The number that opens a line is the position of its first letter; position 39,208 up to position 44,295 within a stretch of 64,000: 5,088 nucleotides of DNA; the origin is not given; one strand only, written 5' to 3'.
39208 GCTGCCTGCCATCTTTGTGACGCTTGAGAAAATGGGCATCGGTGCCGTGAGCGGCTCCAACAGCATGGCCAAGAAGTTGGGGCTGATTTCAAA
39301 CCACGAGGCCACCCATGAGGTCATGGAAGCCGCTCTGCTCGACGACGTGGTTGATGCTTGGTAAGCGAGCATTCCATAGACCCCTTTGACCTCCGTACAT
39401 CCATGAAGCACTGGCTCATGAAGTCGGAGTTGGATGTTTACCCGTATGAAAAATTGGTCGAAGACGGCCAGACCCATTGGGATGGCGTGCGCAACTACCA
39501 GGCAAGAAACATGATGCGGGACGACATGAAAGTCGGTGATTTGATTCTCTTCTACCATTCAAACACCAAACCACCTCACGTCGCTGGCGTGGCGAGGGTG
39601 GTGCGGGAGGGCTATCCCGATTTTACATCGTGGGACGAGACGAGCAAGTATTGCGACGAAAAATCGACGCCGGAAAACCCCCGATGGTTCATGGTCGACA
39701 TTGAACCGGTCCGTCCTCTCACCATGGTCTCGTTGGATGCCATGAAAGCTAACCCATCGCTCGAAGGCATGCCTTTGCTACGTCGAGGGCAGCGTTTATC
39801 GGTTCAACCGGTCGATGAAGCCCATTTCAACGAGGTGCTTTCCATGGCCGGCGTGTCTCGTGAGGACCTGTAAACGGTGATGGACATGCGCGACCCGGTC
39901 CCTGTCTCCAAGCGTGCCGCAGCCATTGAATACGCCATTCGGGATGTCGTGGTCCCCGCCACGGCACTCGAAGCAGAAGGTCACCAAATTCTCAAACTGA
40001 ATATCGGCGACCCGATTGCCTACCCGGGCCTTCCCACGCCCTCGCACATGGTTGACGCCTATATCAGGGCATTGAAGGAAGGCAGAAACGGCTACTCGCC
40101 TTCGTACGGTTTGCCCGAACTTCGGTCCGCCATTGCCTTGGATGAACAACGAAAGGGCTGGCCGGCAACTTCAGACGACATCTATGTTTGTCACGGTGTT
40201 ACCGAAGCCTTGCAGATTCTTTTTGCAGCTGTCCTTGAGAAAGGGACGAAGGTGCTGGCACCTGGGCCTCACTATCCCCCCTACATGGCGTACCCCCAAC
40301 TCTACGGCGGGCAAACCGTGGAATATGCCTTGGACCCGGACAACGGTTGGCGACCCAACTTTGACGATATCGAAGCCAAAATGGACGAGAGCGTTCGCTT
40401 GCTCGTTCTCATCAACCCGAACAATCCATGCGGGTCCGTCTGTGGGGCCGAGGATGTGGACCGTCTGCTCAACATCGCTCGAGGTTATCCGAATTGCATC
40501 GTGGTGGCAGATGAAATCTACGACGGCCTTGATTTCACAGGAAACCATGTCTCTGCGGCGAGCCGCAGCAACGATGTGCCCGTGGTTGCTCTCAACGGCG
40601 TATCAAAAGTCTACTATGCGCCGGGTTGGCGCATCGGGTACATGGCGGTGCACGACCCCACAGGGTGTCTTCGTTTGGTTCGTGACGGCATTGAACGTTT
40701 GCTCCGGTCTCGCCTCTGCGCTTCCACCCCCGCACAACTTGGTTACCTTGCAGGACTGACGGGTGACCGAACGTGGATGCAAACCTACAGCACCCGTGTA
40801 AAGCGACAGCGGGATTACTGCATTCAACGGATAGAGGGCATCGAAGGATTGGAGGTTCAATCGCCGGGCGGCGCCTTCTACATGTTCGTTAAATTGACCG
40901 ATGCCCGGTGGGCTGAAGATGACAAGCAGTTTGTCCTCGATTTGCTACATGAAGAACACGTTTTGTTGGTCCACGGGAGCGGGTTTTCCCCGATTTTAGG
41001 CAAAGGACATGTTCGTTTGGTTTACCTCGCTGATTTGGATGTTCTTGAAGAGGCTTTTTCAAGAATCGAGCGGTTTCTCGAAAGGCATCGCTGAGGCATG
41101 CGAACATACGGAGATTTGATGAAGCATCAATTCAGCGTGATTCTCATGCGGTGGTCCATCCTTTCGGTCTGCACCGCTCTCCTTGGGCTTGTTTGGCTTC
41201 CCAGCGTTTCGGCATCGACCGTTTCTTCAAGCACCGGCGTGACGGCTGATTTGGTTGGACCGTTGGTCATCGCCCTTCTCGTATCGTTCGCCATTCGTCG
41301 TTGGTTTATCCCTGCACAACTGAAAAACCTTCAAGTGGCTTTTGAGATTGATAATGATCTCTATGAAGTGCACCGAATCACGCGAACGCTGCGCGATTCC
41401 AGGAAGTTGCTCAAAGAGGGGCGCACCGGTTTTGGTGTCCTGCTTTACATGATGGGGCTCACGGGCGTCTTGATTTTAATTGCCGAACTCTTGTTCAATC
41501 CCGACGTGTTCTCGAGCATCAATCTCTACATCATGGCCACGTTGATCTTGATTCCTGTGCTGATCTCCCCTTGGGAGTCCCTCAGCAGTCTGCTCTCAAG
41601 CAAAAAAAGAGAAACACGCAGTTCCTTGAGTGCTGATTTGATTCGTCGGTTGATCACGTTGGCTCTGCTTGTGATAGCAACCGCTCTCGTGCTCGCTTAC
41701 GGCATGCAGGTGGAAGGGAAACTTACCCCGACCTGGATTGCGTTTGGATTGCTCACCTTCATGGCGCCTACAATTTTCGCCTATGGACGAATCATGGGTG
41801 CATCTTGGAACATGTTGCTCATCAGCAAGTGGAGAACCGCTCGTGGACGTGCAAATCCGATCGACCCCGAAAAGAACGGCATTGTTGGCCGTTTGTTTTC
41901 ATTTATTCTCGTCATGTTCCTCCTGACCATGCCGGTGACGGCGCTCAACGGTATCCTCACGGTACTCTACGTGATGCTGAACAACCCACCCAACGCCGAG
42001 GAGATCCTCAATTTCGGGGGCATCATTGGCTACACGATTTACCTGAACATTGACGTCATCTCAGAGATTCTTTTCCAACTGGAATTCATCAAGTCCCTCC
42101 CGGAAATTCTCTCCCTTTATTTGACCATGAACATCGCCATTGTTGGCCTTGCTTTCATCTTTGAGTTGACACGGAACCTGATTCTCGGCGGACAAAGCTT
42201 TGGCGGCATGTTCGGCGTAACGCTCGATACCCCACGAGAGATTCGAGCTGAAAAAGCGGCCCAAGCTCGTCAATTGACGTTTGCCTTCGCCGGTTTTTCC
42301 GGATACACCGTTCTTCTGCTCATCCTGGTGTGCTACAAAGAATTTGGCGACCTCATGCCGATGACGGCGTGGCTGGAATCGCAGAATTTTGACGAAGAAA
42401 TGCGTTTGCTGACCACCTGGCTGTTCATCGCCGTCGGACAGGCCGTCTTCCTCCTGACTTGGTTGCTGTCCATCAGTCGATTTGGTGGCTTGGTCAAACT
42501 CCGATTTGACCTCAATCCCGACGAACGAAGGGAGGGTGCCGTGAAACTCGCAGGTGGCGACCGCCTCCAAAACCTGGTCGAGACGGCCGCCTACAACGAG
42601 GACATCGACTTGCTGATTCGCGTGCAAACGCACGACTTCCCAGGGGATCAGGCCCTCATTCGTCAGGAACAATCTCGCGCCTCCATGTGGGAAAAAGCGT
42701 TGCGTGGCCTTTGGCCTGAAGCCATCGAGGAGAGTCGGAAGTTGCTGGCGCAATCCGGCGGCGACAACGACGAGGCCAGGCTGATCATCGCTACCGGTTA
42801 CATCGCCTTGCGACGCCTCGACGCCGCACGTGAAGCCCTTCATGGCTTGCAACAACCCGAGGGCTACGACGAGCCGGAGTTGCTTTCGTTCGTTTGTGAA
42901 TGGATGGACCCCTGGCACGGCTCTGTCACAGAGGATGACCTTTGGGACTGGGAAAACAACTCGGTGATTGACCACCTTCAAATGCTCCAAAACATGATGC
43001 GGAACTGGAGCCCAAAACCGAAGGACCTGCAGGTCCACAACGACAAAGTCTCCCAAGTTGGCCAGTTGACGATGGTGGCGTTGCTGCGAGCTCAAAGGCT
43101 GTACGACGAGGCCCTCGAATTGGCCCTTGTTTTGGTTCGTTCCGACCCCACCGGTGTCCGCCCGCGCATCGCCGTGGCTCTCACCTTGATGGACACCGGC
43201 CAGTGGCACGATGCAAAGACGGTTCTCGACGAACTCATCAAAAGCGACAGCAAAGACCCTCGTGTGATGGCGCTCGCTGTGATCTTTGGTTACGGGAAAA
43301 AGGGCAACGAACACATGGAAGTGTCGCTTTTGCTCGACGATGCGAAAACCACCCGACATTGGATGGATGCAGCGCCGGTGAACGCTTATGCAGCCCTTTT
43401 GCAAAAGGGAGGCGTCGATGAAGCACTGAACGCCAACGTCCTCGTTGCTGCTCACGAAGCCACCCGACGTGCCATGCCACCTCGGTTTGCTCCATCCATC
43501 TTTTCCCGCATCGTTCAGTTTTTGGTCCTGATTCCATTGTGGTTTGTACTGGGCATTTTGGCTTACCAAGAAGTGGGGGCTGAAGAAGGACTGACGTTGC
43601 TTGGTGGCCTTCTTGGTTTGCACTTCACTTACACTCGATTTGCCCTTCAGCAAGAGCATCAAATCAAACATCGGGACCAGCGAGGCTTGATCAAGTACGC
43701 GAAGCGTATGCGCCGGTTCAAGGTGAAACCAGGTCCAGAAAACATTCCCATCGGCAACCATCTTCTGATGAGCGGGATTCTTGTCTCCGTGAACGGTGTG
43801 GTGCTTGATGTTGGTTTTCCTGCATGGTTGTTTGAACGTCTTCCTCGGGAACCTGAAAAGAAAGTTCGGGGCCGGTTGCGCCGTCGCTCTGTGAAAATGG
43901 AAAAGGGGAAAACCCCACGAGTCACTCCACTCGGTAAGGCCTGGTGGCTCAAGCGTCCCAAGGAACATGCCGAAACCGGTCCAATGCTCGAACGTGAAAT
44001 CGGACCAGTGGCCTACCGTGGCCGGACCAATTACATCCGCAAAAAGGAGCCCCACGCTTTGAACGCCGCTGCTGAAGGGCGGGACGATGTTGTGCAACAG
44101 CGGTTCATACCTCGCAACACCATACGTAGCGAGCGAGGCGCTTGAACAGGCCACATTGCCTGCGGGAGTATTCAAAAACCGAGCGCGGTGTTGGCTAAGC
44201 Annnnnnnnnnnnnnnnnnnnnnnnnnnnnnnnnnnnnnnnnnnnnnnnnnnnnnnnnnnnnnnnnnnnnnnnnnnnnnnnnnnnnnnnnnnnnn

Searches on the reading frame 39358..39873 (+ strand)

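Call 69: search_protein_families(library=pfam, proteins=[window:39358-39873:+], max_evalue=0.00001)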
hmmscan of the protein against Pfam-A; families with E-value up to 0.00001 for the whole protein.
window:39358-39873:+ (171 aa): 1 family
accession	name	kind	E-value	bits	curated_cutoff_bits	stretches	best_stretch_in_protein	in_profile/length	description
PF01878.24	EVE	-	1.1e-52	178.3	23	1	17-163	1-145/145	EVE domain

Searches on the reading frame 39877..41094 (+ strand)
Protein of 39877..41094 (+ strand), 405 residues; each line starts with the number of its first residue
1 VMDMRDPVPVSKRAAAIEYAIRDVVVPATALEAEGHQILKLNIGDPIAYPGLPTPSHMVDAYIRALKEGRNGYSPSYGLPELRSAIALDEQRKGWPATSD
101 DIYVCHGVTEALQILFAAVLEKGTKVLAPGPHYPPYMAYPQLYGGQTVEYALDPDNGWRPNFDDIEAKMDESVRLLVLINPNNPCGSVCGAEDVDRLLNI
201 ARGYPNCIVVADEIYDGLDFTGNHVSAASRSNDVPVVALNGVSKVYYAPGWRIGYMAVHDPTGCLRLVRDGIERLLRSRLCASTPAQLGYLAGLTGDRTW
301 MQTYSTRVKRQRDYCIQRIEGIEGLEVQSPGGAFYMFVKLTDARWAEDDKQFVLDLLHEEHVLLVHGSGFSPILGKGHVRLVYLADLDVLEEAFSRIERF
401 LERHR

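Call 69: search_protein_families(library=pfam, proteins=[window:39877-41094:+], max_evalue=0.00001)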
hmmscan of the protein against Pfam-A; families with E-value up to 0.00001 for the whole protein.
window:39877-41094:+ (405 aa): 1 family
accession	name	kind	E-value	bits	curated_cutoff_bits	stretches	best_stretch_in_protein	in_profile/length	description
PF00155.27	Aminotran_1_2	-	4.4e-52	177.9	19.7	1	38-395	3-359/361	Aminotransferase class I and II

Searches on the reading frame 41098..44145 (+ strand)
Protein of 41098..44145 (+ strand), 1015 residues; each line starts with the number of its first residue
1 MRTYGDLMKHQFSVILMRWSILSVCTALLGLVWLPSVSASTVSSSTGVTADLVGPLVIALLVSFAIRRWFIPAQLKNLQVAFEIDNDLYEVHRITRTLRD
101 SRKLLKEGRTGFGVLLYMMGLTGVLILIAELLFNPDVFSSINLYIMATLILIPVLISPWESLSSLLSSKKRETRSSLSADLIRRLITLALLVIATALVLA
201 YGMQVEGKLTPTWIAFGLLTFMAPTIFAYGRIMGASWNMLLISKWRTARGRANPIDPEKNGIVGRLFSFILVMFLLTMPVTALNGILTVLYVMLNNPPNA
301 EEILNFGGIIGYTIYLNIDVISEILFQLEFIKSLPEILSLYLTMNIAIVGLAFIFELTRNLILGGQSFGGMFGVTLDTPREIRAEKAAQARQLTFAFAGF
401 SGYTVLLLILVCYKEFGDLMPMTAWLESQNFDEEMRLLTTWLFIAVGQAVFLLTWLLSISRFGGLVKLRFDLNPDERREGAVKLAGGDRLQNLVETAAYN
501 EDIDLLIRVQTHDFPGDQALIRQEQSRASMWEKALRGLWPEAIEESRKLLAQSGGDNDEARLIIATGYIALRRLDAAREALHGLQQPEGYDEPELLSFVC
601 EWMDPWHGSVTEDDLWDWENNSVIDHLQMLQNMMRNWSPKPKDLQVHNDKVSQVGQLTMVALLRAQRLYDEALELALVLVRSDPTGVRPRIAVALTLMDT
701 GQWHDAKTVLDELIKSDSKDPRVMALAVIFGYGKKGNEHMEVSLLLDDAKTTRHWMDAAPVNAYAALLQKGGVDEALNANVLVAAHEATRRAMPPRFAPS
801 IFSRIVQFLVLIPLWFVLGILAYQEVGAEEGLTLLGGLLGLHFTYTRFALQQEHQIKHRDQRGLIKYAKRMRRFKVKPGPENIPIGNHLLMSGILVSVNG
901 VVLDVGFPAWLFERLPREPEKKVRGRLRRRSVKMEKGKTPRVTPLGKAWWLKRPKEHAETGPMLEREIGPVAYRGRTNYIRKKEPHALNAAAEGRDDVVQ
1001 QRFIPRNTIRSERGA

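Call 69: search_protein_families(library=pfam, proteins=[window:41098-44145:+], max_evalue=0.00001)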
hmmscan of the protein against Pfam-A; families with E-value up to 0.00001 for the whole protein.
window:41098-44145:+ (1015 aa): 1 family
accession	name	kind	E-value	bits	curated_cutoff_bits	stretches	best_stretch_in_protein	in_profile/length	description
PF14559.12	TPR_19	-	6.7e-08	33.2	25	0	664-726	2-64/68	Tetratricopeptide repeat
